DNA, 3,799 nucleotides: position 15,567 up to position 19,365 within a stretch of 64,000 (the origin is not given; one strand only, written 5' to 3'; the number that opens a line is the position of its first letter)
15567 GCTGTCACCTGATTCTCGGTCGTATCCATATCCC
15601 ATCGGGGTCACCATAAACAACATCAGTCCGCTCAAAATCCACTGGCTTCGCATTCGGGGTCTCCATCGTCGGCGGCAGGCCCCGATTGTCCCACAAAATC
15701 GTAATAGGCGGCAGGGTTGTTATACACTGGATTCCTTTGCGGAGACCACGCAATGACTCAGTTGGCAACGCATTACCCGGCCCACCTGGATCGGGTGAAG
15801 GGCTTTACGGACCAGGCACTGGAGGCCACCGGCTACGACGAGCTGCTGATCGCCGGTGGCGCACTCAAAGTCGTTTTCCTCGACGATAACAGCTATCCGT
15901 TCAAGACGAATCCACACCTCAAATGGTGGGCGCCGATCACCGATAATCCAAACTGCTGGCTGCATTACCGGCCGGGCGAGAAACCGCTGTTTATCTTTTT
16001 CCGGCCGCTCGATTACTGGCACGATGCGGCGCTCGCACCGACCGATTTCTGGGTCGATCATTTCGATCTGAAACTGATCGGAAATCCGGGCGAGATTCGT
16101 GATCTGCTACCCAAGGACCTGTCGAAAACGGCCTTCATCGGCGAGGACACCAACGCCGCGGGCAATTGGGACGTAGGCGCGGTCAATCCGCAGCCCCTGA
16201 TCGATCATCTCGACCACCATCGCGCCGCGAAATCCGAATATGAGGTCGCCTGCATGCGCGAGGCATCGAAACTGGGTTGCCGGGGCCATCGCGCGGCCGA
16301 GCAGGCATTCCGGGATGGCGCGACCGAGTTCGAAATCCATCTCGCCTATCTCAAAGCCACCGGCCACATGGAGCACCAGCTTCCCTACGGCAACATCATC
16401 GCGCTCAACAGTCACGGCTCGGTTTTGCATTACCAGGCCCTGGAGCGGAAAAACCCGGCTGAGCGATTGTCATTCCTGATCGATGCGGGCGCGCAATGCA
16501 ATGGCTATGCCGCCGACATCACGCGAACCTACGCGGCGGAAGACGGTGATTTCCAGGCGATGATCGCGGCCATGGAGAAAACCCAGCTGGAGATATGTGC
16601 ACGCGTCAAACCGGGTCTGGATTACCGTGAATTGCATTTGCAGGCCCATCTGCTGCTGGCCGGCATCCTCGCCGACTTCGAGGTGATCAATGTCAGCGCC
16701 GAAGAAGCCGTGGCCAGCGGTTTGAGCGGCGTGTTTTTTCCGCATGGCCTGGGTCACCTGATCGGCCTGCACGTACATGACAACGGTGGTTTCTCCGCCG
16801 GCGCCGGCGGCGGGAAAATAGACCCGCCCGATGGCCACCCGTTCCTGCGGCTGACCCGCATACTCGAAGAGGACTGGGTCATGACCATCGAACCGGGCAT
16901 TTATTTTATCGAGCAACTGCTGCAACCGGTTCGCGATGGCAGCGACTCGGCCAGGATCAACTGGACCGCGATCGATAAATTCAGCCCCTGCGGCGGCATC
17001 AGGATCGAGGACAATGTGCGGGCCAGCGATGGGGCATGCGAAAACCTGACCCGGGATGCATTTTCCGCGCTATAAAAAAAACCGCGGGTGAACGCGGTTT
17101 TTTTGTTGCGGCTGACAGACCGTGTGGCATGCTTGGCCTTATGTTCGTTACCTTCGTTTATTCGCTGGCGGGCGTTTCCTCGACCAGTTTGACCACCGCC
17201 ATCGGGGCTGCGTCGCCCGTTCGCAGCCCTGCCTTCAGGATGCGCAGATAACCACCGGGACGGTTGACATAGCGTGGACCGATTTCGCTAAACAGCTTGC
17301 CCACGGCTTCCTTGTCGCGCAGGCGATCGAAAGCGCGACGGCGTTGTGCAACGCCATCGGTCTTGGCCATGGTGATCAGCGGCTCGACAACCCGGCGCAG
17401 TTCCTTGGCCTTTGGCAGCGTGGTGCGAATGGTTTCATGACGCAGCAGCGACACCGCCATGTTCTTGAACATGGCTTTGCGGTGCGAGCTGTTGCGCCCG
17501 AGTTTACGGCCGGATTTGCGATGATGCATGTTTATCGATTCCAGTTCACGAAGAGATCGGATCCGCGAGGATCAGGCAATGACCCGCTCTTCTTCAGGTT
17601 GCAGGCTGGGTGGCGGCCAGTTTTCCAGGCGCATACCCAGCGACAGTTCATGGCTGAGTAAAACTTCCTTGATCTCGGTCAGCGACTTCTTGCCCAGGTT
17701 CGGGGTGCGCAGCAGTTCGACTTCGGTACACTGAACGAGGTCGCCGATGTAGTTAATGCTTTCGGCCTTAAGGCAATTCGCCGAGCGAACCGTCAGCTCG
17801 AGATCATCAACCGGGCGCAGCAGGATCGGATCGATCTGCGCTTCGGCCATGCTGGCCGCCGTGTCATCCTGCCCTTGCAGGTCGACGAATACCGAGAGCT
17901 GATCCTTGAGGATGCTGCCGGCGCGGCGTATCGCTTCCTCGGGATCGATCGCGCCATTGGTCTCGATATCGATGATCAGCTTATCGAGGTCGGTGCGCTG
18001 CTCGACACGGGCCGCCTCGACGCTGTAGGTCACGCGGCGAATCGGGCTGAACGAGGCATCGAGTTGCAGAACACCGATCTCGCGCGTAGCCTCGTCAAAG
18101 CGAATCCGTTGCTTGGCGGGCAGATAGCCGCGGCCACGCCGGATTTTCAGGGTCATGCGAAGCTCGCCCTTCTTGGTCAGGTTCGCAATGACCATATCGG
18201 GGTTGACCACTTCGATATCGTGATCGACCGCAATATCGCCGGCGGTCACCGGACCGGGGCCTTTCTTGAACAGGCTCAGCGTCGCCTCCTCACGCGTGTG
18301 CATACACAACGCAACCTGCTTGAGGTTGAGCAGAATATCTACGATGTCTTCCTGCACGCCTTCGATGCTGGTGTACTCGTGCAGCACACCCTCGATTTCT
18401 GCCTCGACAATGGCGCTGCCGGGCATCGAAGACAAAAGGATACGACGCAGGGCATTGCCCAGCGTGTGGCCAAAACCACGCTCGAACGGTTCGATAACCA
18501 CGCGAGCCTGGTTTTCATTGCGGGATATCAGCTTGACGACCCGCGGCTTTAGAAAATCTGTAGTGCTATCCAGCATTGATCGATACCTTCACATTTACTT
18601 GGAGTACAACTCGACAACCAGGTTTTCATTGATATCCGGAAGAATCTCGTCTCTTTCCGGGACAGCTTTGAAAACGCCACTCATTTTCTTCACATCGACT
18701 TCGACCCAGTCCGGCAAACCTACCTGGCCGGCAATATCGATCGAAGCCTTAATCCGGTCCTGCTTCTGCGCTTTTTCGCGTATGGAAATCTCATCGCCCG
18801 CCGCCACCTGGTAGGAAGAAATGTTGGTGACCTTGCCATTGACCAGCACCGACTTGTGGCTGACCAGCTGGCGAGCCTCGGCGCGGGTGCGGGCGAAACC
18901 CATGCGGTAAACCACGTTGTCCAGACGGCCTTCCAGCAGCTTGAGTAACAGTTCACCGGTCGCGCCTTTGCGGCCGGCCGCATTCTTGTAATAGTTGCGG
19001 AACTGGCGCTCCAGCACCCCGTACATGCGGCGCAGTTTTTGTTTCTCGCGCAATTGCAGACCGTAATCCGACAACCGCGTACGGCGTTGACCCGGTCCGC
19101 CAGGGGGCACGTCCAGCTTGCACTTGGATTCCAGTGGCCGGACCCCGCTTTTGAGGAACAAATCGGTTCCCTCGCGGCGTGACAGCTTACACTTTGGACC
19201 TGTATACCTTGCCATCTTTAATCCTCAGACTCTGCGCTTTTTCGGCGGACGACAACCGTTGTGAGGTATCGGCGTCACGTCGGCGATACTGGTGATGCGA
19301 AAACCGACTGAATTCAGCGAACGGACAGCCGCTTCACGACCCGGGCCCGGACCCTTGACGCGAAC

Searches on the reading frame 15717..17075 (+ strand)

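Call 6: search_protein_families(library=pfam, proteins=[window:15717-17075:+], max_evalue=0.01)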
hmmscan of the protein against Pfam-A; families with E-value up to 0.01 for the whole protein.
window:15717-17075:+ (452 aa): 2 families
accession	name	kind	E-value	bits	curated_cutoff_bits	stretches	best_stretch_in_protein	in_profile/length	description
PF21216.2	PepQ_N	-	2.1e-50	171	27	1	19-166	2-151/152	Xaa-Pro dipeptidase, N-terminal domain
PF00557.29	Peptidase_M24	-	9.3e-38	130.5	23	1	178-435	1-205/208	Metallopeptidase family M24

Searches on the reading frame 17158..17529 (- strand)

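Call 6: search_protein_families(library=pfam, proteins=[window:17158-17529:-], max_evalue=0.01)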
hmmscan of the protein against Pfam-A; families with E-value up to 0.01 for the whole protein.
window:17158-17529:- (123 aa): 1 family
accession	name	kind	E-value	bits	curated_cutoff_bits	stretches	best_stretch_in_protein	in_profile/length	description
PF01196.24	Ribosomal_L17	-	2.2e-37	128.3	27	1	20-116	1-97/97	Ribosomal protein L17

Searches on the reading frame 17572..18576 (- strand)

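Call 6: search_protein_families(library=pfam, proteins=[window:17572-18576:-], max_evalue=0.01)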
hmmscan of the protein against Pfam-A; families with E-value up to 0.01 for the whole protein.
window:17572-18576:- (334 aa): 4 families
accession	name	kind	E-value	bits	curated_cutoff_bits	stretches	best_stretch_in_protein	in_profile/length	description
PF01000.31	RNA_pol_A_bac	-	7.9e-35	120.1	33.9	1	60-177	2-119/119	RNA polymerase Rpb3/RpoA insert domain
PF01193.29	RNA_pol_L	-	1e-25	89.6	24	1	29-227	1-74/74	RNA polymerase Rpb3/Rpb11 dimerisation domain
PF03118.21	RNA_pol_A_CTD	-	4.9e-23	81.1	23.8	1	248-306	7-65/67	Bacterial RNA polymerase, alpha chain C terminal domain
PF13656.11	RNA_pol_L_2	-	0.00013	22.1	27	0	198-230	40-72/75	RNA polymerase Rpb3/Rpb11 dimerisation domain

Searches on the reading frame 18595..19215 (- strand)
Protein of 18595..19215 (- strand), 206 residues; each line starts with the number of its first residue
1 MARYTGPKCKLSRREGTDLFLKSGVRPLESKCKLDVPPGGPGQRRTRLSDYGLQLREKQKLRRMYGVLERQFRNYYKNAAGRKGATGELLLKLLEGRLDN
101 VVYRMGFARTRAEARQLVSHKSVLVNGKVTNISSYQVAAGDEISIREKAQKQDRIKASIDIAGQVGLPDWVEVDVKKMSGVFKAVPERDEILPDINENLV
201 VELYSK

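Call 6: search_protein_families(library=pfam, proteins=[window:18595-19215:-], max_evalue=0.01)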
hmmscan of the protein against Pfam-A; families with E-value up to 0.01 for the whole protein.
window:18595-19215:- (206 aa): 3 families
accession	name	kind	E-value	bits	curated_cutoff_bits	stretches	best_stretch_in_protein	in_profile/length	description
PF00163.24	Ribosomal_S4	-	2.2e-29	102.4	23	1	3-95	1-95/95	Ribosomal protein S4/S9 N-terminal domain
PF01479.30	S4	-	1.4e-18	66.8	22.8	1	97-143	2-48/48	S4 domain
PF13275.11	S4_2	-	0.00073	19.8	24.6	1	106-148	18-60/65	S4 domain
